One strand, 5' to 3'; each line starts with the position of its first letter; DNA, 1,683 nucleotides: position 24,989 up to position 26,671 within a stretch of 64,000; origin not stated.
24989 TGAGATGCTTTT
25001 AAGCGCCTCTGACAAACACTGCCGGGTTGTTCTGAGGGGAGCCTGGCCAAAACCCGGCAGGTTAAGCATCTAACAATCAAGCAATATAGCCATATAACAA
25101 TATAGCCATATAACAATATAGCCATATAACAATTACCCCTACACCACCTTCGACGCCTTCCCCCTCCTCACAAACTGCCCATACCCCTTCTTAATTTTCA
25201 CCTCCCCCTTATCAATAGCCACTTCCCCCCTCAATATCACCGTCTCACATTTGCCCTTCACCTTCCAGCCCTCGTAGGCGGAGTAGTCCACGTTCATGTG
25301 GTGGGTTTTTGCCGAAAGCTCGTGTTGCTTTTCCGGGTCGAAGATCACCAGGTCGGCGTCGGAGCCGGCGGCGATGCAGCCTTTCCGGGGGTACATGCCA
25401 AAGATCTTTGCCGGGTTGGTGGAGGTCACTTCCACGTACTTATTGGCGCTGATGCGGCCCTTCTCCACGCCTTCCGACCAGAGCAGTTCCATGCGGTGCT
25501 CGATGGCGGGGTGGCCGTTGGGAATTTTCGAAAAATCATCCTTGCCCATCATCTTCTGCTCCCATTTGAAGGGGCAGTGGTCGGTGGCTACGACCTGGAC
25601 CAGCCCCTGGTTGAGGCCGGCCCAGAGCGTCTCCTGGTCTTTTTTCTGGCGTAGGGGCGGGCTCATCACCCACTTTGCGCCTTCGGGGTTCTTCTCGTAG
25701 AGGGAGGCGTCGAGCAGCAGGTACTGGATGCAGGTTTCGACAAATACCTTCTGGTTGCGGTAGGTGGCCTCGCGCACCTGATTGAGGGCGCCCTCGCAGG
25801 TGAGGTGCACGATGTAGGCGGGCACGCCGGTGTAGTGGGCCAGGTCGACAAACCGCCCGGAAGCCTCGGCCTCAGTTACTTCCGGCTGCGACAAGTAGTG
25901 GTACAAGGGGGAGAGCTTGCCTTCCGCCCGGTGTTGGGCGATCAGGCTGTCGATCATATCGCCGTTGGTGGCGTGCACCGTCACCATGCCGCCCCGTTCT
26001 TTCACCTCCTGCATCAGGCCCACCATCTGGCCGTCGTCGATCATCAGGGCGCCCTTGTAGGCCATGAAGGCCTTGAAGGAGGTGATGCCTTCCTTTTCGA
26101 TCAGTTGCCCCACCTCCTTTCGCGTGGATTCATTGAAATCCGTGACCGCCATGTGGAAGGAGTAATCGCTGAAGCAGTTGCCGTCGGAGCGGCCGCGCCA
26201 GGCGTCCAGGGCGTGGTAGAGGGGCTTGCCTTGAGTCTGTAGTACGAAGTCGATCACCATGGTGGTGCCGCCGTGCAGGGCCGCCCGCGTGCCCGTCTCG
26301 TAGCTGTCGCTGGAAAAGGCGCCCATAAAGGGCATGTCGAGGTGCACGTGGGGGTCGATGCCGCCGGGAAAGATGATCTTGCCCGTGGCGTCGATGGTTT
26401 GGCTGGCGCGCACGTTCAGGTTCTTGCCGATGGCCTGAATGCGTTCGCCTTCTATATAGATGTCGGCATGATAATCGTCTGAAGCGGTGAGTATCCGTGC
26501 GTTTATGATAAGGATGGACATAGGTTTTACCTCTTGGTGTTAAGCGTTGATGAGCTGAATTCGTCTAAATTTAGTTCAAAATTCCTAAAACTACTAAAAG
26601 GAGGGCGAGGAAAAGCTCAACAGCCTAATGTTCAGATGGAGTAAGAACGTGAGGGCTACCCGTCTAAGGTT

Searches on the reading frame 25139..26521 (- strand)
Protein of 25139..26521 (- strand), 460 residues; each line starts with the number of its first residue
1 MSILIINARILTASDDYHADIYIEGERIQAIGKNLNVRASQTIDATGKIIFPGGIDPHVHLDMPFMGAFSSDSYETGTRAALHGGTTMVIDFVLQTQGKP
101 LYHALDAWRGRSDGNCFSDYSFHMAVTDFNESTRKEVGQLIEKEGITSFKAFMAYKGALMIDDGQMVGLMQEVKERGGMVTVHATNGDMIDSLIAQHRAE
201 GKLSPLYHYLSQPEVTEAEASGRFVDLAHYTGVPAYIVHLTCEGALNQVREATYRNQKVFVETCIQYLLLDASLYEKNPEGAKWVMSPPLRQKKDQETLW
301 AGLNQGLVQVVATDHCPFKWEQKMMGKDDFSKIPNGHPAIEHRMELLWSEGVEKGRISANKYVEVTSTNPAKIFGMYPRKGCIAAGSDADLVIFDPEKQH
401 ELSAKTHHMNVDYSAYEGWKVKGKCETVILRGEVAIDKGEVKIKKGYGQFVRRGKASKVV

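Call 75: find_related_loci(query=window:25139-26521:-, collection=genome_contigs, flank=7000)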
Query window:25139-26521:- (460 aa) in genome_contigs; peptide patterns used: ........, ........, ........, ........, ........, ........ (x = any residue, [..] = any of these).
599 stretches matched a pattern (row limit reached: there are more); 583 encode a relative of the query (tblastn E <= 1e-3); the best 80 are kept; 80 distinct loci.
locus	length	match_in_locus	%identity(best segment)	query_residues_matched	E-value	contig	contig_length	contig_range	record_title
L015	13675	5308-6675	93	1-456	0e+0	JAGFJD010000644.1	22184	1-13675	MAG: Phaeodactylibacter sp. isolate mag.14 k127_2155415, whole genome shotgun sequence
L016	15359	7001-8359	93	1-453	0e+0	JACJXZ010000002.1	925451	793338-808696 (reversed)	MAG: Lewinellaceae bacterium isolate HK-STAS-BACT-25 HK-STAS-BACT-25_2, whole genome shotgun sequence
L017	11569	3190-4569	83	1-460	0e+0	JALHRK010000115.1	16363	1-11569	MAG: Saprospiraceae bacterium isolate maxbin.128_sub c_000000014028, whole genome shotgun sequence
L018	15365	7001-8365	82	1-455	0e+0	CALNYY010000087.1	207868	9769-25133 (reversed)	MAG: uncultured Saprospiraceae bacterium isolate LOGT_bin.0157 genome assembly, contig: contig_48684, whole genome shotg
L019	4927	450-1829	81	1-460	0e+0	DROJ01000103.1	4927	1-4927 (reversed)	MAG TPA_asm: Bacteroidetes bacterium isolate HyVt-532 HyVt-532_k145_1182464, whole genome shotgun sequence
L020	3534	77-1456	80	1-460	0e+0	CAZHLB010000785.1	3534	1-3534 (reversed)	MAG TPA_asm: uncultured Saprospiraceae bacterium isolate binchicken_co248_181 genome assembly, contig: NODE_55549_length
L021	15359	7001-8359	82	1-453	0e+0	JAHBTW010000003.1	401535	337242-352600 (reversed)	MAG: Saprospiraceae bacterium isolate ACE_BAC21 BAC21_3, whole genome shotgun sequence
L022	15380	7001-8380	80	1-460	0e+0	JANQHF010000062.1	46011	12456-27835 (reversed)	MAG: Saprospiraceae bacterium isolate PL23b_bin.87 k99_2128734, whole genome shotgun sequence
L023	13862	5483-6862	79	1-460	0e+0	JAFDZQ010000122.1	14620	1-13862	MAG: Bacteroidetes bacterium isolate SZAS-88 BACT-KAN-9__122__length-14620, whole genome shotgun sequence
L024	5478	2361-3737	81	1-460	0e+0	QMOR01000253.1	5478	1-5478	MAG: Bacteroidetes bacterium isolate B8_G4 B8_Guay4_scaffold_21641, whole genome shotgun sequence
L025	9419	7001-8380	78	1-460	0e+0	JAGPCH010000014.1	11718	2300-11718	MAG: Ignavibacteria bacterium isolate Gw_SlAct_bin_239 Gw_SlAct_16403_length_11718_cov_4.935295, whole genome shotgun se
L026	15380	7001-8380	79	1-460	0e+0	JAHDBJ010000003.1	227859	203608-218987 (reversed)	MAG: Saprospiraceae bacterium isolate MAG-108 RZ_118, whole genome shotgun sequence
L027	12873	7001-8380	78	1-460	0e+0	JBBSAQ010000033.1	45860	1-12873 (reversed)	MAG: Chitinophagales bacterium isolate La6_metabat2.027 La6_metabat2.027_K_579091_L_45860_cov_78.8027, whole genome shot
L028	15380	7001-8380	78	1-460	0e+0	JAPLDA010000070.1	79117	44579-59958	MAG: Bacteroidetes bacterium isolate LacPavin_0818_WC45_MAG_44_19 LacPavin_0818_WC45_scaffold_133806, whole genome shotg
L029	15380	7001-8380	78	1-460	0e+0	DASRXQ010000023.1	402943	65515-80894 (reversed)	MAG TPA_asm: Saprospiraceae bacterium isolate SMAG_U12566 k141_19809, whole genome shotgun sequence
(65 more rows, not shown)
